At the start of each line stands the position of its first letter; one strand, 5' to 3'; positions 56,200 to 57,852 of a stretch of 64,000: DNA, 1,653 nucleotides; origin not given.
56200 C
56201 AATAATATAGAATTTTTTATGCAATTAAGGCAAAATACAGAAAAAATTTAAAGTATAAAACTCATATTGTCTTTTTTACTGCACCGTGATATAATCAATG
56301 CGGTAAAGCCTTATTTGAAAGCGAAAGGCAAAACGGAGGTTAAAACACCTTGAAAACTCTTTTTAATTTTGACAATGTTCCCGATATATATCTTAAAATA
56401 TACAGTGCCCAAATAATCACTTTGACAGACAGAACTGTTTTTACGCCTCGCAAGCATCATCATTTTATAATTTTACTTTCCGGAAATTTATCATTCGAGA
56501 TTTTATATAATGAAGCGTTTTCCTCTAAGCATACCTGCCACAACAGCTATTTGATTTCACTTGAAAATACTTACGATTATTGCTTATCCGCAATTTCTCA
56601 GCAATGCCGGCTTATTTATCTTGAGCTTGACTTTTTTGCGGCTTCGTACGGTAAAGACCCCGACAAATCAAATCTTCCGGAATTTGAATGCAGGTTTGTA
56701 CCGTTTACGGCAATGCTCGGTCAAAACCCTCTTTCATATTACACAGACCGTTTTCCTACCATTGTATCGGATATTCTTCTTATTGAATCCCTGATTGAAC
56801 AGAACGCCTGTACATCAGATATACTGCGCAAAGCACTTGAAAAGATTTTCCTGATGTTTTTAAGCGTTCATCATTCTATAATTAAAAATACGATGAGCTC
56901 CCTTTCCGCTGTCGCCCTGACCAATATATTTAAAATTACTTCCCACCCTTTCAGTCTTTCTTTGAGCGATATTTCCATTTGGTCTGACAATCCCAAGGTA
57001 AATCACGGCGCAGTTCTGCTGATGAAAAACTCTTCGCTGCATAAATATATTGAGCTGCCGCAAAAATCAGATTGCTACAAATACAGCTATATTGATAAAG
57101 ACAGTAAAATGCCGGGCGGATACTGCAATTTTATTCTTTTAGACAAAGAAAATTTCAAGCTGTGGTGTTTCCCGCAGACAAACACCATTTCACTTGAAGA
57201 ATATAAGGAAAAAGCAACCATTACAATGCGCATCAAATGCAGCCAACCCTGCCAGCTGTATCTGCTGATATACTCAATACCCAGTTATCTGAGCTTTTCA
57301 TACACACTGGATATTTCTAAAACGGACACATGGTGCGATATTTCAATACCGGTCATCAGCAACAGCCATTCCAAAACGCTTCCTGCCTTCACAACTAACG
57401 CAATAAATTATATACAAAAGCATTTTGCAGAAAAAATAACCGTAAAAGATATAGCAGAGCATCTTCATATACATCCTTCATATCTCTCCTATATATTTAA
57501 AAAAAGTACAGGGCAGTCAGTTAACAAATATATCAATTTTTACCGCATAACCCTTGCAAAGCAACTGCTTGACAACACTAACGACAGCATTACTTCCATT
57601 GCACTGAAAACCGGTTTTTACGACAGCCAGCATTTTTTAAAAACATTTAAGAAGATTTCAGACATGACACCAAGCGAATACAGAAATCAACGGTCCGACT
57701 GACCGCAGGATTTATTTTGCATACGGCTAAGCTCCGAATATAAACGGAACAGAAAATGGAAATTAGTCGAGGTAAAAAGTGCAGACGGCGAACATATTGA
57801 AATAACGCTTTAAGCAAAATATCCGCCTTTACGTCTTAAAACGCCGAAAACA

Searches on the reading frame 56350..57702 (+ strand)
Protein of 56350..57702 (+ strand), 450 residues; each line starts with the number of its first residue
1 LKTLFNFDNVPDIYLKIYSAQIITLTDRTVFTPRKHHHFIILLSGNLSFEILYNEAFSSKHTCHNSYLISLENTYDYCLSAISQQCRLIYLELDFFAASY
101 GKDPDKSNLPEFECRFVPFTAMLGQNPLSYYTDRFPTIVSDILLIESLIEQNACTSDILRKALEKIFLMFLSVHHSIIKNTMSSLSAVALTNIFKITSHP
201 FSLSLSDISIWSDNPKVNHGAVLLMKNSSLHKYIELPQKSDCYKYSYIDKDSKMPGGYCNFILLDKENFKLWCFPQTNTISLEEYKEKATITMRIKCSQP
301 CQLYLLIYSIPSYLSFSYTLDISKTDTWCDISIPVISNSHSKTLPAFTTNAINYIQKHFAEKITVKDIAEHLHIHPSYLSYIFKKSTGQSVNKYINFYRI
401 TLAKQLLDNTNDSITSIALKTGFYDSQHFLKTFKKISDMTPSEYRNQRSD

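Call 6: search_protein_families(library=pfam, proteins=[window:56350-57702:+], max_evalue=0.01)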
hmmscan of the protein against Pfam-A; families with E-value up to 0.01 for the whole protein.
window:56350-57702:+ (450 aa): 2 families
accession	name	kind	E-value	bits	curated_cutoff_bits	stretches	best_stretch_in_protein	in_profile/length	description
PF00165.29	HTH_AraC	-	4.9e-22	78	26.6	2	355-396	1-42/42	Bacterial regulatory helix-turn-helix proteins, AraC family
PF12833.13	HTH_18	-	2.5e-21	76.2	33.6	1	368-447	1-80/80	Helix-turn-helix domain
